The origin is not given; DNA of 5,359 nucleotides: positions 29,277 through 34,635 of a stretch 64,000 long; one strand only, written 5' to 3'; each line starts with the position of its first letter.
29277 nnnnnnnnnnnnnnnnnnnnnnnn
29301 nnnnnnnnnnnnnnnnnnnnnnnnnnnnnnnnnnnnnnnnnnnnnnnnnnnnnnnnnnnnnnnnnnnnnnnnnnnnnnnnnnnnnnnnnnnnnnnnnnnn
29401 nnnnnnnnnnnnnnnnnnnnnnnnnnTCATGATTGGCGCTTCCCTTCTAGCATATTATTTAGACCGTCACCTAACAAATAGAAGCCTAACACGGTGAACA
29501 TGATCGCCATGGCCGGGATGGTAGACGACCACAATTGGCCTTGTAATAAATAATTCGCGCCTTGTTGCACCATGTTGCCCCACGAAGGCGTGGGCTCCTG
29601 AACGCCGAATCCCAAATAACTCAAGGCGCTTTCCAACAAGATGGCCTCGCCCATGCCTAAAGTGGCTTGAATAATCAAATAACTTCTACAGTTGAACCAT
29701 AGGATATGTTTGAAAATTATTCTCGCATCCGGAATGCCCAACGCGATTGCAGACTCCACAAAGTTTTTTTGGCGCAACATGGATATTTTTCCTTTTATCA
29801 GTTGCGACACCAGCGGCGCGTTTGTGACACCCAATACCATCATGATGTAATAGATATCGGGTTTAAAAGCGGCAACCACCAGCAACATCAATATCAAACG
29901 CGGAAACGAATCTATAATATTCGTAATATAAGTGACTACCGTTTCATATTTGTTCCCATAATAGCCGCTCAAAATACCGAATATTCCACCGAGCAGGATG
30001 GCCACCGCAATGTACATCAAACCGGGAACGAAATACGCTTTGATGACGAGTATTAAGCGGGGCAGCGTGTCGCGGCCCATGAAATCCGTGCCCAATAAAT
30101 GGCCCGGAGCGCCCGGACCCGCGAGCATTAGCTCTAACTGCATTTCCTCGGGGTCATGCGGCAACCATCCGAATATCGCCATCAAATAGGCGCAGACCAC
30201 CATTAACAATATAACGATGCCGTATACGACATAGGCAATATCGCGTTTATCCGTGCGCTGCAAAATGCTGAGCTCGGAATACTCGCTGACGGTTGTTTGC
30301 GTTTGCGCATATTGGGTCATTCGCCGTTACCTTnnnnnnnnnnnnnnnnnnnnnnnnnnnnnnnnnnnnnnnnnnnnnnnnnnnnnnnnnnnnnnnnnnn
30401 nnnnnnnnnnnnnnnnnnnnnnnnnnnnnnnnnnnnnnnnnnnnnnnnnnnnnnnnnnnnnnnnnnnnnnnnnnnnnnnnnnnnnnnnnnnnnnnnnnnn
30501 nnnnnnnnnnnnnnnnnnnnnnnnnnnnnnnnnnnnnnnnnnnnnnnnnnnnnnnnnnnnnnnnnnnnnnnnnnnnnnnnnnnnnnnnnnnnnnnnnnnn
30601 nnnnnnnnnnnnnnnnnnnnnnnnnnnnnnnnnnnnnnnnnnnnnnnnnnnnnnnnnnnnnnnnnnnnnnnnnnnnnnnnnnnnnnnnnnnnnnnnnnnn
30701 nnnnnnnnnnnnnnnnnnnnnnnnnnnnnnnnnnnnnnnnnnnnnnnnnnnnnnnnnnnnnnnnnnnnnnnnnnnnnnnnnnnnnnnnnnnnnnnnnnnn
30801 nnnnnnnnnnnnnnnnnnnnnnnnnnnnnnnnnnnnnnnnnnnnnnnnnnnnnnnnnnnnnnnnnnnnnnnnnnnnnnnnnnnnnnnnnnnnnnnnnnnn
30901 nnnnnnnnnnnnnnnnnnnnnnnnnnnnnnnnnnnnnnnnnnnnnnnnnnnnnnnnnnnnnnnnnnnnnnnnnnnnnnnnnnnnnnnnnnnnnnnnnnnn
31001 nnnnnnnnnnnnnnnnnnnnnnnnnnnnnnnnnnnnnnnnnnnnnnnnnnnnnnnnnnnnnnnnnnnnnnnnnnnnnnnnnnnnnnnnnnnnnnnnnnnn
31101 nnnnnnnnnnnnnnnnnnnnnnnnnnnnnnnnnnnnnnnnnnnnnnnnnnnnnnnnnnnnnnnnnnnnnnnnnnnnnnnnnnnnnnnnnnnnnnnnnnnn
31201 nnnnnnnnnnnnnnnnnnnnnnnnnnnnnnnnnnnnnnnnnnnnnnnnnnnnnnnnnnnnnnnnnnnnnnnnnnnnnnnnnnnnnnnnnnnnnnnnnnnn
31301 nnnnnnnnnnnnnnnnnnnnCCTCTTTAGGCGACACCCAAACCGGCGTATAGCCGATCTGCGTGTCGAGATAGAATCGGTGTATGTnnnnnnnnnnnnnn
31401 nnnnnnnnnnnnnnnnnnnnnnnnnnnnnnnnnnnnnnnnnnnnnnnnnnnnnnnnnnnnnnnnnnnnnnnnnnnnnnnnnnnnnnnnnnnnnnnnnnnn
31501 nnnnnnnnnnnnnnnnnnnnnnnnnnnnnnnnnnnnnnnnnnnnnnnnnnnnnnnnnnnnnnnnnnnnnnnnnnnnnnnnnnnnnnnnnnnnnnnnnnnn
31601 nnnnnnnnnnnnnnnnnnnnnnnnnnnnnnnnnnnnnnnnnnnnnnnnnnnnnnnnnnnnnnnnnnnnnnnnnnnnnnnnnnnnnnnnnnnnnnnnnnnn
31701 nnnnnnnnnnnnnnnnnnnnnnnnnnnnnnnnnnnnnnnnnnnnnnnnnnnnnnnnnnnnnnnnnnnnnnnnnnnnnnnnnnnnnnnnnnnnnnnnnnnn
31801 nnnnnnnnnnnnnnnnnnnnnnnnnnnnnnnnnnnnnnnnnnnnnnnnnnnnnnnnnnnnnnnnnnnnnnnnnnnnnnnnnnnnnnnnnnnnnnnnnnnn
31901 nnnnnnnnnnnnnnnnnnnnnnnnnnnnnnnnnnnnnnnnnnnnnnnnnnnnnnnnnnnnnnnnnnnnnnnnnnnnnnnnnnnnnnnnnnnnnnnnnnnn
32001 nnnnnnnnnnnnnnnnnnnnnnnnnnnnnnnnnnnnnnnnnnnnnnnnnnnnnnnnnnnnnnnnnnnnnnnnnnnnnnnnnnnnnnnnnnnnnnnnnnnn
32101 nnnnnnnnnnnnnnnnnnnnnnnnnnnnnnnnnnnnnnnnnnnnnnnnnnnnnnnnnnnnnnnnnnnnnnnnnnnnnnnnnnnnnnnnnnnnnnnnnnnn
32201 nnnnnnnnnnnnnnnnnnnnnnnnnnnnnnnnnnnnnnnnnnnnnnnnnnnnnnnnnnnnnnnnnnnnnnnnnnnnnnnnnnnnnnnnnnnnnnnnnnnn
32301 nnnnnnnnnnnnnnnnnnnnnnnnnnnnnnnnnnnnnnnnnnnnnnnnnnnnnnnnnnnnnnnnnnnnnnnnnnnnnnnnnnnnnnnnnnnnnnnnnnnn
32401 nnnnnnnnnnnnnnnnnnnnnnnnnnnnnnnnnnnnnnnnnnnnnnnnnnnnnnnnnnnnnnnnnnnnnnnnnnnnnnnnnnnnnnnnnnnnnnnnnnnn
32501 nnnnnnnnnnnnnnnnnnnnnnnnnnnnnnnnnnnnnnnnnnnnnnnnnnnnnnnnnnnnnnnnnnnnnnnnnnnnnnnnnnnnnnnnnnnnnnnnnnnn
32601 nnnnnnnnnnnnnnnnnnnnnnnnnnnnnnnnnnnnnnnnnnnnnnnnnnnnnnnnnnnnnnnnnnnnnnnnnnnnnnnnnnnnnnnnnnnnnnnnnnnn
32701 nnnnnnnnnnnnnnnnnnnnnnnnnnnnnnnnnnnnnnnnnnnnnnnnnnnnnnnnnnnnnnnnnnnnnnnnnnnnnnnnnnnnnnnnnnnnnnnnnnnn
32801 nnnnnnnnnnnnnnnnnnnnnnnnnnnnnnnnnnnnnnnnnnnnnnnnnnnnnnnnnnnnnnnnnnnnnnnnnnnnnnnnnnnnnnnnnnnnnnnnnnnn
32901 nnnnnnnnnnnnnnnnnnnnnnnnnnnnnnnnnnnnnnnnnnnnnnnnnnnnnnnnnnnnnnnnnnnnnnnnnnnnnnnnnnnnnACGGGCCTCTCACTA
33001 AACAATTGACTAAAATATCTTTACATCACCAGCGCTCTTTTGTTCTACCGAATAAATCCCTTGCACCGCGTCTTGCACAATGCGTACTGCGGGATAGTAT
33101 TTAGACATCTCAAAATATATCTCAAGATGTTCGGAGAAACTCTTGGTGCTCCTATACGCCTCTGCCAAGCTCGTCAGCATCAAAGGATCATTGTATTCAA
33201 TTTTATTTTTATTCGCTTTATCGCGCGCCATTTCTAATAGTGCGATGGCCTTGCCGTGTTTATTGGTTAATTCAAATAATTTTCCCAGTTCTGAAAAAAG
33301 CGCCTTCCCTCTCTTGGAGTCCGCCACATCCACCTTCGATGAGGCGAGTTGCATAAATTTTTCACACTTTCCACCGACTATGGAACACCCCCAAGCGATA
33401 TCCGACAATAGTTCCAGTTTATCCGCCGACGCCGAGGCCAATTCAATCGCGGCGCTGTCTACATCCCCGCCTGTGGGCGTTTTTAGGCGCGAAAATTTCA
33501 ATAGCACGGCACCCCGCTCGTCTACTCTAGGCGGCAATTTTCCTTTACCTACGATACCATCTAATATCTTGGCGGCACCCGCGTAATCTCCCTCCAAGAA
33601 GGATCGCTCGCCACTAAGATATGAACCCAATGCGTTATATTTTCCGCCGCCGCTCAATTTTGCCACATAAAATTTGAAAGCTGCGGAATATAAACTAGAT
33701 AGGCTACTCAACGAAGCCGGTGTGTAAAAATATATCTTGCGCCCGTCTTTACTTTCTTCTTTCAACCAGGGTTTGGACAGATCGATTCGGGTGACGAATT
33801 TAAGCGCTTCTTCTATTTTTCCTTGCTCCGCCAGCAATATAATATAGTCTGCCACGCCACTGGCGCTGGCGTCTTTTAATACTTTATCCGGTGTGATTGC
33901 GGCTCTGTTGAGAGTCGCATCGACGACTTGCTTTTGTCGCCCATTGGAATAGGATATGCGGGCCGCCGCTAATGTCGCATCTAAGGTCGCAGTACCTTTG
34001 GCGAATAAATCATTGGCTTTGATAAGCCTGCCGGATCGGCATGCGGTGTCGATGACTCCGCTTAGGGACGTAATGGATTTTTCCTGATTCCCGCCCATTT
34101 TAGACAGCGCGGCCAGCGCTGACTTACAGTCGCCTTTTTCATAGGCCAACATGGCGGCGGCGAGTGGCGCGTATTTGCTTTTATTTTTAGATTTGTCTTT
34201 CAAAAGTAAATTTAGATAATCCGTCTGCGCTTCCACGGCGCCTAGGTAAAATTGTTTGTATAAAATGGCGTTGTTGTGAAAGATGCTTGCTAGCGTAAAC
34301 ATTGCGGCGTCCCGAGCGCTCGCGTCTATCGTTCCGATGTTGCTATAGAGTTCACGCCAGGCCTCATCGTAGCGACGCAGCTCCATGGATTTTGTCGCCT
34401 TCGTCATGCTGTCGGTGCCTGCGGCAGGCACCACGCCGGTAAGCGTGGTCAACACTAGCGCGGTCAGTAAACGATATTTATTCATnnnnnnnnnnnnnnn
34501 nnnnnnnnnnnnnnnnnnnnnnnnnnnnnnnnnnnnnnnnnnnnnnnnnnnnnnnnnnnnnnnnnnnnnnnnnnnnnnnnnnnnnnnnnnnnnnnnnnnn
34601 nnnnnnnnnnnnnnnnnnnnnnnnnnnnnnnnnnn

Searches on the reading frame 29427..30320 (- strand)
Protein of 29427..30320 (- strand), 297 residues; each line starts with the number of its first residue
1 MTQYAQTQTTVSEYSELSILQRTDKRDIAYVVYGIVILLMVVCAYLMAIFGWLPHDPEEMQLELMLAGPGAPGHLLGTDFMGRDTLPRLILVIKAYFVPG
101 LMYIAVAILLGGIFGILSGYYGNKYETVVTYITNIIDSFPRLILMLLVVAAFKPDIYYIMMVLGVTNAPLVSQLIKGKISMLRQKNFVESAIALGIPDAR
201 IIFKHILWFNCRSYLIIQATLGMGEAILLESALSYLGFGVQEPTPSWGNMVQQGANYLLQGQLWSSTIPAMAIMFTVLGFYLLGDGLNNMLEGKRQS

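Call 59: search_protein_families(library=pfam, proteins=[window:29427-30320:-], max_evalue=0.0001)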
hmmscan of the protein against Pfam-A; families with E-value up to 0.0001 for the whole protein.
window:29427-30320:- (297 aa): 1 family
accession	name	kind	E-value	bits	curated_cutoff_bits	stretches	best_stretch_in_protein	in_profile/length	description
PF00528.27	BPD_transp_1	-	2.1e-13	50.8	26.4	1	111-292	1-179/184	Binding-protein-dependent transport system inner membrane component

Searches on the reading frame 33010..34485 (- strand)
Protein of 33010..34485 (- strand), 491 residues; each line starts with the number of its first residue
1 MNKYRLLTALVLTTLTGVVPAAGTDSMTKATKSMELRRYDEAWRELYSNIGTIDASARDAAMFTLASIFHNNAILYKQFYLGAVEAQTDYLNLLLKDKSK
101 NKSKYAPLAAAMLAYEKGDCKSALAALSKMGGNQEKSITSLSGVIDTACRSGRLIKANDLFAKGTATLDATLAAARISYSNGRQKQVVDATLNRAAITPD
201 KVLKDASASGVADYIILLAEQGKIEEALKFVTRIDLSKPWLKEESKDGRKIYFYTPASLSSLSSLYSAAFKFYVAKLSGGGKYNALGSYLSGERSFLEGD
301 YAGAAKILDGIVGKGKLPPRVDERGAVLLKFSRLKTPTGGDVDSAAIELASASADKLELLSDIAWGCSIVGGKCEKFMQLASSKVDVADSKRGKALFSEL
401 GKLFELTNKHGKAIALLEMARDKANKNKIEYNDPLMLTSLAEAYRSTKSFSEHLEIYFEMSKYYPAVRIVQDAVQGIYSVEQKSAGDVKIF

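Call 59: search_protein_families(library=pfam, proteins=[window:33010-34485:-], max_evalue=0.0001)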
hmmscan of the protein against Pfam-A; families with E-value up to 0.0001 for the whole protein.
window:33010-34485:- (491 aa): 0 families

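Call 68: search_protein_families(library=pfam, proteins=[window:33010-34485:-], max_evalue=0.001)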
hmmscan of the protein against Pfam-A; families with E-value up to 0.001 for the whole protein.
window:33010-34485:- (491 aa): 2 families
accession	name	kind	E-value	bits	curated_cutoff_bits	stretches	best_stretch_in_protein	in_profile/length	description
PF25064.1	ARM_TT21_5th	-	0.00064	20.5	27.8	0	111-186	8-83/117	TT21 fifth ARM repeats domain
PF25058.1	ARM_TT21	-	0.00069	20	27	0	104-137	94-127/155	Tetratricopeptide repeat protein 21 ARM repeat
